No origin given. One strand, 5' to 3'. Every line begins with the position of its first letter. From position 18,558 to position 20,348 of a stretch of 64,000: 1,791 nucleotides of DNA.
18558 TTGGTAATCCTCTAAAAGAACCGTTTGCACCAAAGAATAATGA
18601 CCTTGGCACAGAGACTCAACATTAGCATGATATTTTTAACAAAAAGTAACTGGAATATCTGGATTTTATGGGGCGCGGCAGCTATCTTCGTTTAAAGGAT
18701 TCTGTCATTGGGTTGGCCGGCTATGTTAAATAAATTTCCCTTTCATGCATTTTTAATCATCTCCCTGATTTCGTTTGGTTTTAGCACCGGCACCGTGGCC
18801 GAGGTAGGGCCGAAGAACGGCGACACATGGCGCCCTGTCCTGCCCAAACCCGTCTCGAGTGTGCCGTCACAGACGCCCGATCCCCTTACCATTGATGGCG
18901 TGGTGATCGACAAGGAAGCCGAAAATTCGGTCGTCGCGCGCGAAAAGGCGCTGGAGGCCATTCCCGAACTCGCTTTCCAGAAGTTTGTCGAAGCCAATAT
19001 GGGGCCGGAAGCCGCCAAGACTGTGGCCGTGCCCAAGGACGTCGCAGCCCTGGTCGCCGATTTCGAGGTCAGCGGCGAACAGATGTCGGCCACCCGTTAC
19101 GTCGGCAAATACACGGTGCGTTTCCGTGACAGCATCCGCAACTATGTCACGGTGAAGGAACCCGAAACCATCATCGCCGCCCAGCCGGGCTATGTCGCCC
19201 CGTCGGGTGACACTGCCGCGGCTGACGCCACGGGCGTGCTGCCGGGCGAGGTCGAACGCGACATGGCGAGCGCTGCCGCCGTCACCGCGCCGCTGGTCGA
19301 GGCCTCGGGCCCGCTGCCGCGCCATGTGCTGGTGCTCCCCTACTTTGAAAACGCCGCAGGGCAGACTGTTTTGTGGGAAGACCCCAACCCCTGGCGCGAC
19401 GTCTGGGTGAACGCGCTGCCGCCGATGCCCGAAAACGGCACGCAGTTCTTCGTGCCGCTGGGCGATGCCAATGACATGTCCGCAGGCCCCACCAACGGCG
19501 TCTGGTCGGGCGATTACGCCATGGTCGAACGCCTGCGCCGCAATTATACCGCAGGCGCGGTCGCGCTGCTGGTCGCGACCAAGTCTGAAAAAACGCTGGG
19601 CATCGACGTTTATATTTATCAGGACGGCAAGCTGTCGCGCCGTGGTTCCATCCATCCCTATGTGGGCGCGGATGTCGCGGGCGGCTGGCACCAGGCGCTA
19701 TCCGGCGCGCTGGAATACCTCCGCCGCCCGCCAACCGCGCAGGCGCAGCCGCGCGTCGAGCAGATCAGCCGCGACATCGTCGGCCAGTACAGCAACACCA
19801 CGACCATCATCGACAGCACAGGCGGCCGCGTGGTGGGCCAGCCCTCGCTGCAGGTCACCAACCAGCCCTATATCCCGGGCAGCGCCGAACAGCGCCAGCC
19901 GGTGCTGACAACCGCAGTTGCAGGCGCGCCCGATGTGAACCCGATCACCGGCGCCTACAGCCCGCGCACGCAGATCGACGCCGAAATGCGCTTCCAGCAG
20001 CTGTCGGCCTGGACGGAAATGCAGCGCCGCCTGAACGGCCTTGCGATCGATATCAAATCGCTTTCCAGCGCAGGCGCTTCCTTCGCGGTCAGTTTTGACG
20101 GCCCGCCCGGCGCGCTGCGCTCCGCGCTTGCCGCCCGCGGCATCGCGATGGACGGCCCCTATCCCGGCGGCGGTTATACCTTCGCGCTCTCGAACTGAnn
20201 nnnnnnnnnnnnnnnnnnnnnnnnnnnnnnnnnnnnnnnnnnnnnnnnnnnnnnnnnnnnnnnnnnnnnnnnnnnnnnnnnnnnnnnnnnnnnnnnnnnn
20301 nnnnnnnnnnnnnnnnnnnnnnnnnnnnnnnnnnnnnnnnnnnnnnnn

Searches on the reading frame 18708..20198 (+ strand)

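Call 38: search_protein_families(library=pfam, proteins=[window:18708-20198:+], max_evalue=0.001)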
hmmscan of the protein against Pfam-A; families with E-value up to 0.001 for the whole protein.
window:18708-20198:+ (496 aa): 1 family
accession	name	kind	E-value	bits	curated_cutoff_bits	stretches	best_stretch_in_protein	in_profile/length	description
PF09839.14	DUF2066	-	5.9e-07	29.5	23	1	207-338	103-228/232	Uncharacterized protein conserved in bacteria (DUF2066)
